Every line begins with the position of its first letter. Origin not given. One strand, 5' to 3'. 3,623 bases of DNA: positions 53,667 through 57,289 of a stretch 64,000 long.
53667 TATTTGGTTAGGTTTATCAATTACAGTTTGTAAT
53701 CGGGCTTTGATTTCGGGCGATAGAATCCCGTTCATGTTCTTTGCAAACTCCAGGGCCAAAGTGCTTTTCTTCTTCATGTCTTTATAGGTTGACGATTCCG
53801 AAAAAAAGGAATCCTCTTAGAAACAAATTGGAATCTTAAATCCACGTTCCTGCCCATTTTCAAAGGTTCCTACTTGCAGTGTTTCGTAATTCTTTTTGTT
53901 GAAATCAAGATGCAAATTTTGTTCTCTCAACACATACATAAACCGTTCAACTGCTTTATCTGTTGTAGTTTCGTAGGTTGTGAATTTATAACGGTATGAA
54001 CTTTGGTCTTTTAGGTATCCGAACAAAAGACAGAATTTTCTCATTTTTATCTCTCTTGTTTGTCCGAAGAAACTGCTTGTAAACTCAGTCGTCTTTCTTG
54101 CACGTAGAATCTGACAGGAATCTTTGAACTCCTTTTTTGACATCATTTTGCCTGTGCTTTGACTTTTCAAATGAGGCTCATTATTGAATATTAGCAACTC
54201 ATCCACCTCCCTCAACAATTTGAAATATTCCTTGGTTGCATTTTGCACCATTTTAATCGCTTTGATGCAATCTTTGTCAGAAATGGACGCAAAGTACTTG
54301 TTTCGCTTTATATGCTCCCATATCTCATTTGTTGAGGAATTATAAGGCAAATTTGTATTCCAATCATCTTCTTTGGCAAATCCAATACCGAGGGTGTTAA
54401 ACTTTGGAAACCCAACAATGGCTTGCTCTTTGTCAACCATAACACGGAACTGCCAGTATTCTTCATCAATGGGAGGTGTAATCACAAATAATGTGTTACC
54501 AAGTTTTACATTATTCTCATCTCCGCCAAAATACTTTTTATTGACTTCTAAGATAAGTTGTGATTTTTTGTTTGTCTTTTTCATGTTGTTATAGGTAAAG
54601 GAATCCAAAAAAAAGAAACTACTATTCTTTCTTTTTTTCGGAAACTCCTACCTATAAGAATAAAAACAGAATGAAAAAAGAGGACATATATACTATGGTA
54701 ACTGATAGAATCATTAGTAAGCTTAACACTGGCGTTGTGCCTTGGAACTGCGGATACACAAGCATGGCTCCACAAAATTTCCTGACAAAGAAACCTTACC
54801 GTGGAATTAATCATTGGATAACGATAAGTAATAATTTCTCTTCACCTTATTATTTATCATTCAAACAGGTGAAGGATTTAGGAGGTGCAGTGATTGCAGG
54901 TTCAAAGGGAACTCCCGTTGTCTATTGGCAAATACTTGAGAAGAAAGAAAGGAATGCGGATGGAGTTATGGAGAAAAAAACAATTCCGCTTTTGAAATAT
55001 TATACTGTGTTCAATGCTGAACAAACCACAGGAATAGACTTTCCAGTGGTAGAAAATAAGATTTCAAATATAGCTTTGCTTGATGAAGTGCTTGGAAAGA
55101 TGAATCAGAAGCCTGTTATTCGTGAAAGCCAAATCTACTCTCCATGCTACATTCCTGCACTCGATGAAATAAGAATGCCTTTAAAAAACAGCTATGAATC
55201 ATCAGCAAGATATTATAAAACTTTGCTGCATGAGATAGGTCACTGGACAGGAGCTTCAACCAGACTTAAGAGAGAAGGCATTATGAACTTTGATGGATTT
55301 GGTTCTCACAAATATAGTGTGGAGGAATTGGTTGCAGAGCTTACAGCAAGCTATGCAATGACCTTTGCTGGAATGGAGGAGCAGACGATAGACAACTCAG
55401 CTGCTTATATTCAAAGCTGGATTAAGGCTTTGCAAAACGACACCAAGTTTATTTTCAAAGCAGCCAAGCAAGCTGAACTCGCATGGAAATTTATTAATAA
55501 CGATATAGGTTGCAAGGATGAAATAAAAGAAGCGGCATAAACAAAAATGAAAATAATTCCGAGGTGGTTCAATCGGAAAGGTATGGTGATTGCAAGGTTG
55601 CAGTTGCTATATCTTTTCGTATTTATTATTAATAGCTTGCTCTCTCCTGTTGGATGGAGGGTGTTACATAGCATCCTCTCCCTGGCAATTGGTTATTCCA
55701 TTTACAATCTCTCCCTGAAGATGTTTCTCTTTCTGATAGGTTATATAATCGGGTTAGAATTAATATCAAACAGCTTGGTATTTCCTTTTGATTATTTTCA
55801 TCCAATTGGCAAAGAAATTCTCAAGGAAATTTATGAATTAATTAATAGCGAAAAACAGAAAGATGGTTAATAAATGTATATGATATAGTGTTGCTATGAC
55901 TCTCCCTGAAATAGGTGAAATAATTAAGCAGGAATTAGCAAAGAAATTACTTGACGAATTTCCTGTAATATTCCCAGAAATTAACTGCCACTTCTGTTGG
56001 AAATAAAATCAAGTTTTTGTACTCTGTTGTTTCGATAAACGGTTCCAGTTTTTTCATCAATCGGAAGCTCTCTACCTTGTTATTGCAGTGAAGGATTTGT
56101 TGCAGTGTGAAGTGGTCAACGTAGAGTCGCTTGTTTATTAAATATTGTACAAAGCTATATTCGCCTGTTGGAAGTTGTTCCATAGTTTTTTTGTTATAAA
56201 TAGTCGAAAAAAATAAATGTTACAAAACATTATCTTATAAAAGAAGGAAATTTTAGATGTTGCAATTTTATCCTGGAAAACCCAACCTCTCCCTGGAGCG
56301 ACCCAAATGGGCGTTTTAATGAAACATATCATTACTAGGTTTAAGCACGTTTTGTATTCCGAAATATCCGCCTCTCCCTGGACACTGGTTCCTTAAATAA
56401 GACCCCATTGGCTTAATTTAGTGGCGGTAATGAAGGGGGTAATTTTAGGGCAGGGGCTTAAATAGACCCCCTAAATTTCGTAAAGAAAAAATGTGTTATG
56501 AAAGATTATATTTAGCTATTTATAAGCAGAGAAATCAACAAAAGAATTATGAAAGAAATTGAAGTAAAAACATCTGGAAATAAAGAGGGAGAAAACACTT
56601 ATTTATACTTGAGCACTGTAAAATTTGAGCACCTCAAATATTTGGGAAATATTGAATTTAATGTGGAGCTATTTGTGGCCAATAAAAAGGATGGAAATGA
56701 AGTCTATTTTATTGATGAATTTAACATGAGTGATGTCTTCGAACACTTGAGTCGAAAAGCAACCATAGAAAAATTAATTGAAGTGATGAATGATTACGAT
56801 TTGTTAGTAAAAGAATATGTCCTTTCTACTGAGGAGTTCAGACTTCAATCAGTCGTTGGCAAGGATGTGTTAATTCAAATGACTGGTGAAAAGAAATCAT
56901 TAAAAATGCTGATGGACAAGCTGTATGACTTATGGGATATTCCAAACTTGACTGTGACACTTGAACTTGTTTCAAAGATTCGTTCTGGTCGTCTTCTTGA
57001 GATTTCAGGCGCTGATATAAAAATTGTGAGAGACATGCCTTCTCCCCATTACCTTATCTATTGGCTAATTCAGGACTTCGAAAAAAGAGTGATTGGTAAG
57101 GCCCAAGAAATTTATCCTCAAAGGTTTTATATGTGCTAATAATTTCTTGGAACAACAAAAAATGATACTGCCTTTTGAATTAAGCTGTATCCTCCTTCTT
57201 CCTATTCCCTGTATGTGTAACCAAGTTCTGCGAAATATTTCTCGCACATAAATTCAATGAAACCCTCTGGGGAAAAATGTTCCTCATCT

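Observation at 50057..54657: Nine copies of a ~30-bp element, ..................-N4-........, placed directly before genes of the small-ORF block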

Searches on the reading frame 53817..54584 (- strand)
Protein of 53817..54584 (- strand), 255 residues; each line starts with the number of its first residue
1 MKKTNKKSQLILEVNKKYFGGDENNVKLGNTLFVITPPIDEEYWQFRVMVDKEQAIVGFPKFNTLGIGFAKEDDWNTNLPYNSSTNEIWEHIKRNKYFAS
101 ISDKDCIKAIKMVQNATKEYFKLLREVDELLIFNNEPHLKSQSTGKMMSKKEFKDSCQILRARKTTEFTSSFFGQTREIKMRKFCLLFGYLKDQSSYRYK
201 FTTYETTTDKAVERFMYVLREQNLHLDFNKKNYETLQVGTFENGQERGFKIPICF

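Call 14: search_protein_families(library=pfam, proteins=[window:53817-54584:-], max_evalue=0.01)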
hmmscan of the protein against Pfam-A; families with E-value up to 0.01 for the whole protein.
window:53817-54584:- (255 aa): 0 families

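Call 49: search_protein_families(library=ncbifam, proteins=[window:53817-54584:-], max_evalue=0.1)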
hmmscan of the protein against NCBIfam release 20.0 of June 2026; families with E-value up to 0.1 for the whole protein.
window:53817-54584:- (255 aa): 2 families
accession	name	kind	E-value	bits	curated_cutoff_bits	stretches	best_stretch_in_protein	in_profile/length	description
TIGR03928.1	T7_EssCb_Firm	equivalog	0.034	11.7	778.4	1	84-220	1153-1285/1296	type VII secretion protein EssC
NF008956.1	PRK12299.1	equivalog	0.076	12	300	0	90-156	232-299/327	GTPase ObgE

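Call 50: search_protein_families(library=phrogs, proteins=[window:53817-54584:-], max_evalue=0.1)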
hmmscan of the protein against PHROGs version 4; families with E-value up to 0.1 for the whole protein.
window:53817-54584:- (255 aa): 0 families

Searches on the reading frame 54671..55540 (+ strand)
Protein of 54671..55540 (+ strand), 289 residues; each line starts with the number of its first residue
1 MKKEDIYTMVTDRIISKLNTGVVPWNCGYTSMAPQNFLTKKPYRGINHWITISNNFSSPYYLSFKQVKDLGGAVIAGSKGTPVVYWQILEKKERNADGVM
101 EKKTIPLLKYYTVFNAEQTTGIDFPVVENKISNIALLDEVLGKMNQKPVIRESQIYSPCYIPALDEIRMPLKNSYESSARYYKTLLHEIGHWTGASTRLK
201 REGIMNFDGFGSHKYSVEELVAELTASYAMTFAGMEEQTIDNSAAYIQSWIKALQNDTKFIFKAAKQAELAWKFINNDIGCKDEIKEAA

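Call 14: search_protein_families(library=pfam, proteins=[window:54671-55540:+], max_evalue=0.01)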
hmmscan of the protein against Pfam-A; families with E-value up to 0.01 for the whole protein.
window:54671-55540:+ (289 aa): 2 families
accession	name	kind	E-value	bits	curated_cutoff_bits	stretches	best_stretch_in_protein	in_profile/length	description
PF18818.7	MPTase-PolyVal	-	6e-33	114.1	27.5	1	156-267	19-126/126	Zincin-like metallopeptidase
PF08401.16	ArdcN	-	4.8e-27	95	22.6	1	5-114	2-123/123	N-terminal domain of anti-restriction factor ArdC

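Call 32: find_homologous_proteins(query=window:54671-55540:+, max_evalue=1e-20)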
Query window:54671-55540:+ (289 aa): 2754 proteins with E <= 1e-20 among 3291 candidates; the best 120 are listed.
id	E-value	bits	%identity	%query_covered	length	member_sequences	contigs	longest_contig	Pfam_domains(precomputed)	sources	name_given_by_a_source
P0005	3.0e-192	655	100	100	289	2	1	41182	PF08401.17,PF18818.8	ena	-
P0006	1.1e-168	578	87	100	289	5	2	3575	PF08401.17,PF18818.8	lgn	-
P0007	5.2e-140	484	72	100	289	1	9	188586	PF08401.17,PF18818.8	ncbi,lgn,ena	-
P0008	3.0e-132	458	72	97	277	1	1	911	PF08401.17,PF18818.8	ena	-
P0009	2.1e-119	416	64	97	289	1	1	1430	PF08401.17,PF18818.8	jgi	jgi:antirestriction protein ArdC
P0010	1.2e-68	250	43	90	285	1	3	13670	PF08401.17,PF18818.8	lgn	-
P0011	1.5e-68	249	47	100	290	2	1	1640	PF08401.17,PF18818.8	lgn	-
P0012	1.5e-68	249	44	94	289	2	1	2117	PF08401.17,PF18818.8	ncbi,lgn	-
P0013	2.2e-68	249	46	88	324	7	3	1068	PF08401.17,PF18818.8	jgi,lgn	jgi:antirestriction protein ArdC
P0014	8.9e-68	247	45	95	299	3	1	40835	PF08401.17,PF18818.8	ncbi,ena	-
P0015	1.0e-67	247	45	95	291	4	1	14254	PF08401.17,PF18818.8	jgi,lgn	jgi:antirestriction protein ArdC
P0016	2.1e-67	246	44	97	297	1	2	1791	PF08401.17,PF18818.8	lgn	-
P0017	3.1e-67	245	45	97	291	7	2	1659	PF08401.17,PF18818.8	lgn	-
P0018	5.5e-67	244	43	100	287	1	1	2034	PF08401.17,PF18818.8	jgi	-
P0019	7.5e-67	244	45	96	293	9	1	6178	PF08401.17,PF18818.8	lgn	-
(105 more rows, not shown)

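Call 33: find_related_loci(query=window:54671-55540:+, collection=viral_contigs, flank=6000)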
Query window:54671-55540:+ (289 aa) in viral_contigs; peptide patterns used: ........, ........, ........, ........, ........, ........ (x = any residue, [..] = any of these).
1 stretches matched a pattern, but none encodes a relative of the query by tblastn (E <= 1e-3).

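Call 34: find_encoding_contigs(protein=P0007, flank=10000, max_places=5)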
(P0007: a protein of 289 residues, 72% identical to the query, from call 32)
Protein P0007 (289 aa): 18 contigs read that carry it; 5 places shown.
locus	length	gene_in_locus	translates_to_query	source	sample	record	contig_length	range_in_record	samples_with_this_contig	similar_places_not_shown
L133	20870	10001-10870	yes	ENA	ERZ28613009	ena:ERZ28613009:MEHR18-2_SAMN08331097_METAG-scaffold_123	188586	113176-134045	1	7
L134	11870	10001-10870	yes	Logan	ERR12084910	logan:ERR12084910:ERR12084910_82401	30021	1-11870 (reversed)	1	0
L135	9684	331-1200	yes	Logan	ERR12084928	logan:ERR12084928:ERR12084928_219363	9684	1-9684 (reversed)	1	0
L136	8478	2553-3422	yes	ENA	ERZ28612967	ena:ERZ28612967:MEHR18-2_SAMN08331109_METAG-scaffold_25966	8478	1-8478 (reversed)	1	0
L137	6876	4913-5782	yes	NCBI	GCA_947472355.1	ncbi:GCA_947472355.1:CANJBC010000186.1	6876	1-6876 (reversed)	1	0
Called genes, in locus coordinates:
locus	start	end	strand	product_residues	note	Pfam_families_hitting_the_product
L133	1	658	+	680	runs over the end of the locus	PF00122:E1-E2_ATPase, PF00702:Hydrolase, PF08282:Hydrolase_3 (faint)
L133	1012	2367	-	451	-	PF11074:DUF2779, PF13482:RNase_H_2 (faint)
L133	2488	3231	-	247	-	PF00239:Resolvase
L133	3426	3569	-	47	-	-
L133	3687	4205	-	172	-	-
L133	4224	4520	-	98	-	-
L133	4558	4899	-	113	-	PF11171:DUF2958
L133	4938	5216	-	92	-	-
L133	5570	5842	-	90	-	-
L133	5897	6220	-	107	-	-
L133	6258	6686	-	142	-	-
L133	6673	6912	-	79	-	-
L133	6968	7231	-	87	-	-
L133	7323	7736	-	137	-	-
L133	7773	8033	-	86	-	-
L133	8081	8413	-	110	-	-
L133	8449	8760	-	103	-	-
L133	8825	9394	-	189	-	-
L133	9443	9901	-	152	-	-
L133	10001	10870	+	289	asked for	PF08401:ArdcN, PF18818:MPTase-PolyVal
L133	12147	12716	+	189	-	-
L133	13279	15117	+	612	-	-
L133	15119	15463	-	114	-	-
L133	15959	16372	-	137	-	-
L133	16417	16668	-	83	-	-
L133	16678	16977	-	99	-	PF12728:HTH_17 (weak)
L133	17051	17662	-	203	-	-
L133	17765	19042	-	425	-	PF17293:Arm-DNA-bind_5, PF13102:Phage_int_SAM_5, PF00589:Phage_integrase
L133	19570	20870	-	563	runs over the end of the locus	PF07690:MFS_1, PF00854:PTR2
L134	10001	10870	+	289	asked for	PF08401:ArdcN, PF18818:MPTase-PolyVal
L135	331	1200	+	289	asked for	PF08401:ArdcN, PF18818:MPTase-PolyVal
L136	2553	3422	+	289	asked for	PF08401:ArdcN, PF18818:MPTase-PolyVal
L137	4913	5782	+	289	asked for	PF08401:ArdcN, PF18818:MPTase-PolyVal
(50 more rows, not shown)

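Call 35: find_encoding_contigs(protein=P0006, flank=10000, max_places=3)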
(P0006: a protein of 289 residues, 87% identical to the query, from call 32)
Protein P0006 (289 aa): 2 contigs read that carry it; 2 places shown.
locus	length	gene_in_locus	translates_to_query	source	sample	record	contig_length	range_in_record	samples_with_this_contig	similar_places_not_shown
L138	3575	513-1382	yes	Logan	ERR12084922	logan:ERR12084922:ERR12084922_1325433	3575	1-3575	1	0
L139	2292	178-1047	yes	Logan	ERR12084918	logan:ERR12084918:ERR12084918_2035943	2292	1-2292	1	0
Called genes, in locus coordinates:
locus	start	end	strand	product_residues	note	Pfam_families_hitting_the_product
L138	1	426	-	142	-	?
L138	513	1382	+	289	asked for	PF08401:ArdcN, PF18818:MPTase-PolyVal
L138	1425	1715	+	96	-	-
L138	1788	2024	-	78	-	-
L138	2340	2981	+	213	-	-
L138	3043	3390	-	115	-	-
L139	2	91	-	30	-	?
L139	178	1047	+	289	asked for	PF08401:ArdcN, PF18818:MPTase-PolyVal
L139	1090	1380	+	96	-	-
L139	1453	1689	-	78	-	-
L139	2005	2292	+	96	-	?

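Call 63: find_encoding_contigs(protein=P0014, flank=10000, max_places=2)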
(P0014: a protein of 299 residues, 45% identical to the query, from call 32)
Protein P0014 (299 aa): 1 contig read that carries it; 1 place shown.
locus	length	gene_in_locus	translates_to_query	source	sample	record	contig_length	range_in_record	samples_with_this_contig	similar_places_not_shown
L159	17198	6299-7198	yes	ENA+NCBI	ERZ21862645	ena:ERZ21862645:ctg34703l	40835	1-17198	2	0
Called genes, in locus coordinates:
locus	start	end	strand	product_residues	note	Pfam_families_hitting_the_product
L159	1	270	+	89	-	?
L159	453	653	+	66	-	PF12728:HTH_17 (weak)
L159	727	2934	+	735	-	PF08706:D5_N, PF19263:DUF5906, PF02257:RFX_DNA_binding (weak), PF03288:Pox_D5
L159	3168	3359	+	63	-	-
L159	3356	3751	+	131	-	PF00436:SSB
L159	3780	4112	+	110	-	-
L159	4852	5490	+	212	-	PF13177:DNA_pol3_delta2 (faint), PF00004:AAA (weak)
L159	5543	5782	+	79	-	-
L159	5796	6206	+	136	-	-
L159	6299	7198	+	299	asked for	PF08401:ArdcN, PF18818:MPTase-PolyVal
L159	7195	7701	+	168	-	-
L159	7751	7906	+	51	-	-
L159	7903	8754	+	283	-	PF00589:Phage_integrase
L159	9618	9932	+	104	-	PF13495:Phage_int_SAM_4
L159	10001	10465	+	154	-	PF00589:Phage_integrase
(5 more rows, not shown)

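Call 64: find_encoding_contigs(protein=P0010, flank=10000, max_places=2)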
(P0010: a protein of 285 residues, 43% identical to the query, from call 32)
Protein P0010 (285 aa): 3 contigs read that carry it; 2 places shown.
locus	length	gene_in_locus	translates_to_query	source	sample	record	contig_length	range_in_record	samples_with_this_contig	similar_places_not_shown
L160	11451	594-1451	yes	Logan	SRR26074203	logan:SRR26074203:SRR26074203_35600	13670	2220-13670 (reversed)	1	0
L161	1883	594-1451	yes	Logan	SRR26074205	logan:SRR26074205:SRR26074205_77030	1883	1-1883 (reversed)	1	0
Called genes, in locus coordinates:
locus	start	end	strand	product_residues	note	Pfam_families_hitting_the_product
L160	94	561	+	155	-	PF00156:Pribosyltran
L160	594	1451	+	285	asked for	PF08401:ArdcN, PF18818:MPTase-PolyVal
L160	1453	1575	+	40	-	-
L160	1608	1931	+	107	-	-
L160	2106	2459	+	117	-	PF03330:DPBB_1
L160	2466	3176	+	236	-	PF00089:Trypsin (weak), PF13365:Trypsin_2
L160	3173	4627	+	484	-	PF00270:DEAD (faint), PF04851:ResIII (weak), PF00271:Helicase_C (weak)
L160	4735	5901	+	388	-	PF10926:DUF2800, PF12705:PDDEXK_1 (faint)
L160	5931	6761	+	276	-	-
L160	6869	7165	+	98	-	-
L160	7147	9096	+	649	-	PF00476:DNA_pol_A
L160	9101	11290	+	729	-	-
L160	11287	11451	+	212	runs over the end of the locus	PF04545:Sigma70_r4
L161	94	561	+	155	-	PF00156:Pribosyltran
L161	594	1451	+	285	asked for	PF08401:ArdcN, PF18818:MPTase-PolyVal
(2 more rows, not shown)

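Call 65: find_encoding_contigs(protein=P0009, flank=10000, max_places=3)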
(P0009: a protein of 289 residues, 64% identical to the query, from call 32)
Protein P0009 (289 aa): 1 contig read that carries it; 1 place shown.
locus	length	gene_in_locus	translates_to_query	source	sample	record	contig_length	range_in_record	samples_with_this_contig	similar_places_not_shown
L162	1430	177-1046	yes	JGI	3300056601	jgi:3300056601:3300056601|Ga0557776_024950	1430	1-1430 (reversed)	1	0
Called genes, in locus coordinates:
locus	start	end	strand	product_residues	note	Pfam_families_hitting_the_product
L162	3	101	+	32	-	?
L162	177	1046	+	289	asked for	PF08401:ArdcN, PF18818:MPTase-PolyVal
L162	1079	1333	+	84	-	-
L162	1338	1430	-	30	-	?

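Call 90: search_dna_similar(query=window:54671-55540:+, collection=plasmids, mode=protein, max_rows=12)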
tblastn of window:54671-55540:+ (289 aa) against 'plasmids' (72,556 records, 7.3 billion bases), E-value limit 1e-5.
Records with a match: 3128; places in all: 3374; records where one place covers at least 80% of the query: 2901.
Best place of each record, by identity: <60% 3128.
By first word of the organism name: Rhizobium 325; Klebsiella 212; Agrobacterium 210; Escherichia 178; Vibrio 107; Pseudosulfitobacter 102; Bacillus 94; uncultured 85; Sinorhizobium 84; Sphingobium 82; and 268 more.
By predicted mobility (MOB-suite, as given by PLSDB): conjugative 1755; non-mobilizable 827; mobilizable 546.
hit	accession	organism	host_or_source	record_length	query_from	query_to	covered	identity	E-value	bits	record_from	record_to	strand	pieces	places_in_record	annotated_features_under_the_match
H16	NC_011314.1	Aliivibrio salmonicida LFI1238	-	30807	4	275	94%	42.5%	3e-53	193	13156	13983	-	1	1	zincin-like metallopeptidase domain-containing protein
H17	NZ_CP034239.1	Aliivibrio salmonicida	Atlantic salmon,pure isolate,diseased ...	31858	4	275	94%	42.5%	3e-53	193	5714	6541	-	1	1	zincin-like metallopeptidase domain-containing protein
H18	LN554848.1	Aliivibrio wodanis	-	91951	4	274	94%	41.0%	3e-50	184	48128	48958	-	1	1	antirestriction protein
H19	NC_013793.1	Alkalihalophilus pseudofirmus OF4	-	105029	6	281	96%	40.2%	2e-51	187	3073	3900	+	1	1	zincin-like metallopeptidase domain-containing protein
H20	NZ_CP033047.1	Virgibacillus sp. Bac332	cell culture,Red Sea lagoons-Mangrove ...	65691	6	276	94%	40.6%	2e-51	188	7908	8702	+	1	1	zincin-like metallopeptidase domain-containing protein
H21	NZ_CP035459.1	Photobacterium damselae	Neophocaena asiaeorientalis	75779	6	275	93%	40.7%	2e-54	196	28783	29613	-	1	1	zincin-like metallopeptidase domain-containing protein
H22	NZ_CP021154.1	Photobacterium damselae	Neophocaena asiaeorientalis,Single ...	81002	6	275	93%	40.7%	2e-54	196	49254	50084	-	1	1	zincin-like metallopeptidase domain-containing protein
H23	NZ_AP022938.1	Bacillus cereus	-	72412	5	275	94%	40.4%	1e-43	166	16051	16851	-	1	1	zincin-like metallopeptidase domain-containing protein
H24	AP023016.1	Bacillus cereus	-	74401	5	275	94%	40.4%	1e-43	166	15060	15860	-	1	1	hypothetical protein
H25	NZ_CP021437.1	Bacillus thuringiensis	soil sample,soil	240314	5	275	94%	40.4%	8e-43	163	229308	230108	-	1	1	zincin-like metallopeptidase domain-containing protein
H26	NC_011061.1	Prosthecochloris aestuarii DSM 271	-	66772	1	275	95%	39.6%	4e-57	204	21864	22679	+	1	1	zincin-like metallopeptidase domain-containing protein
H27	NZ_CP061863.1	Photobacterium damselae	Seriola lalandi,cell culture,caudal ...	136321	4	275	94%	39.7%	7e-51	186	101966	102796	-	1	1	zincin-like metallopeptidase domain-containing protein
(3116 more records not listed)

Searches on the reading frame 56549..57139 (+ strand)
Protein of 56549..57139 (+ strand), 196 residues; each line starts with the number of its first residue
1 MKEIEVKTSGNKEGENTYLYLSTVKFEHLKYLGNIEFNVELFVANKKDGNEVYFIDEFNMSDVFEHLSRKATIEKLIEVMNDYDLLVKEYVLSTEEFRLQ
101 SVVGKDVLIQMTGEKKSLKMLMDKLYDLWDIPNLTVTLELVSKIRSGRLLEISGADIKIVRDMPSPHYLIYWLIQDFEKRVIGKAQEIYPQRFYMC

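Call 14: search_protein_families(library=pfam, proteins=[window:56549-57139:+], max_evalue=0.01)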
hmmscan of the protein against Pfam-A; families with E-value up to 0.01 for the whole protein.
window:56549-57139:+ (196 aa): 0 families

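Call 49: search_protein_families(library=ncbifam, proteins=[window:56549-57139:+], max_evalue=0.1)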
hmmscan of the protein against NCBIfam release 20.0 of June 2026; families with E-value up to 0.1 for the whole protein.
window:56549-57139:+ (196 aa): 0 families

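Call 50: search_protein_families(library=phrogs, proteins=[window:56549-57139:+], max_evalue=0.1)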
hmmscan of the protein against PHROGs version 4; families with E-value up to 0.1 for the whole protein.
window:56549-57139:+ (196 aa): 3 families
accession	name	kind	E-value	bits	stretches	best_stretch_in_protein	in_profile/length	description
phrog_30602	-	unknown function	0.005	17.2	1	18-73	62-116/284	-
phrog_4912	-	tail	0.061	14.1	1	59-134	34-110/226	tail fiber assembly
phrog_16935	-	unknown function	0.093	13.8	0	66-88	5-27/55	-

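Call 71: find_homologous_proteins(query=window:56549-57139:+, max_evalue=0.001)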
Query window:56549-57139:+ (196 aa): 4 proteins with E <= 0.001 among 53 candidates.
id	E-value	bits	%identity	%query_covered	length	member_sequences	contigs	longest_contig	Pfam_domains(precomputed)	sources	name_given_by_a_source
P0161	6.6e-123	426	100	100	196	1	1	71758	-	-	-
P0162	1.1e-109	382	90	100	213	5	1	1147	-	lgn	-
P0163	2.3e-100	352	82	99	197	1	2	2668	-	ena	-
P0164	8.9e-98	344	80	99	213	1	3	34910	-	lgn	-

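Call 72: find_encoding_contigs(protein=P0164, flank=10000, max_places=3)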
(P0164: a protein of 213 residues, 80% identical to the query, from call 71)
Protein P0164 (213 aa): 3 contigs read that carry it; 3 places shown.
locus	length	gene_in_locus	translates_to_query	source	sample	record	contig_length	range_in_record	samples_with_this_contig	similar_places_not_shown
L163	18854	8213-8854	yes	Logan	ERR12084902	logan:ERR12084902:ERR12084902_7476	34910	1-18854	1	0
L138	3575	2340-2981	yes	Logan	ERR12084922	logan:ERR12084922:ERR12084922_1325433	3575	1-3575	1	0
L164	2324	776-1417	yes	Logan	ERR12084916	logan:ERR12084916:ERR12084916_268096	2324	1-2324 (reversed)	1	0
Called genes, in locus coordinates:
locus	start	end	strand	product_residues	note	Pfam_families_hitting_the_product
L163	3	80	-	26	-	?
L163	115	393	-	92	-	-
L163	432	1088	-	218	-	-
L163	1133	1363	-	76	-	-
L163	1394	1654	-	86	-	-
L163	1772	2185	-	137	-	-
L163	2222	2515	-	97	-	-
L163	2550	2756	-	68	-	-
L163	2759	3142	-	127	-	-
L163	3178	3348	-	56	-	-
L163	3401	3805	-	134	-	-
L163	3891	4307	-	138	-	-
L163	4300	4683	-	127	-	-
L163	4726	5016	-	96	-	-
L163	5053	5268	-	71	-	-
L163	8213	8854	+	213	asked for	-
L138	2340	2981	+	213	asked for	-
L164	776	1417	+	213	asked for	-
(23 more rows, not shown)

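Call 83: predict_structure(alignment_id=A1)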
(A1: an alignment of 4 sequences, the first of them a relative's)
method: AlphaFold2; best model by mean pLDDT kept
length: 196 residues; sequences in the alignment: 4
mean_pLDDT: 33.1   pTM: 0.29
mean pLDDT of the five models: 33.1, 32.8, 32.6, 32.1, 29.8
residues with pLDDT >= 90: 0; 70-90: 0; 50-70: 5; < 50: 191
segments of 3 or more residues with pLDDT < 50: 1-162, 164-170, 176-178, 180-196
pLDDT, mean of each block of 10 residues (from residue 1): 23 31 29 26 28 28 29 34 29 30 31 35 40 27 35 39 47 50 42 30
secondary structure, 60 per line:
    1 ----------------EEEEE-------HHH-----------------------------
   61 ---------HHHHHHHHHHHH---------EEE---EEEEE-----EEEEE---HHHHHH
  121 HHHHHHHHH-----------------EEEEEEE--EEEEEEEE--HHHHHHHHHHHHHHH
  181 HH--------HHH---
elements in order: E17-21 H70-81 E91-93 E97-101 E107-111 H115-129 E147-153 E156-163 H166-182

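Call 85: search_solved_structures(query=window:56549-57139:+, max_evalue=1)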
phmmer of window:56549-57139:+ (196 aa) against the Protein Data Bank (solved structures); distinct sequences matched with E-value up to 1: 0.
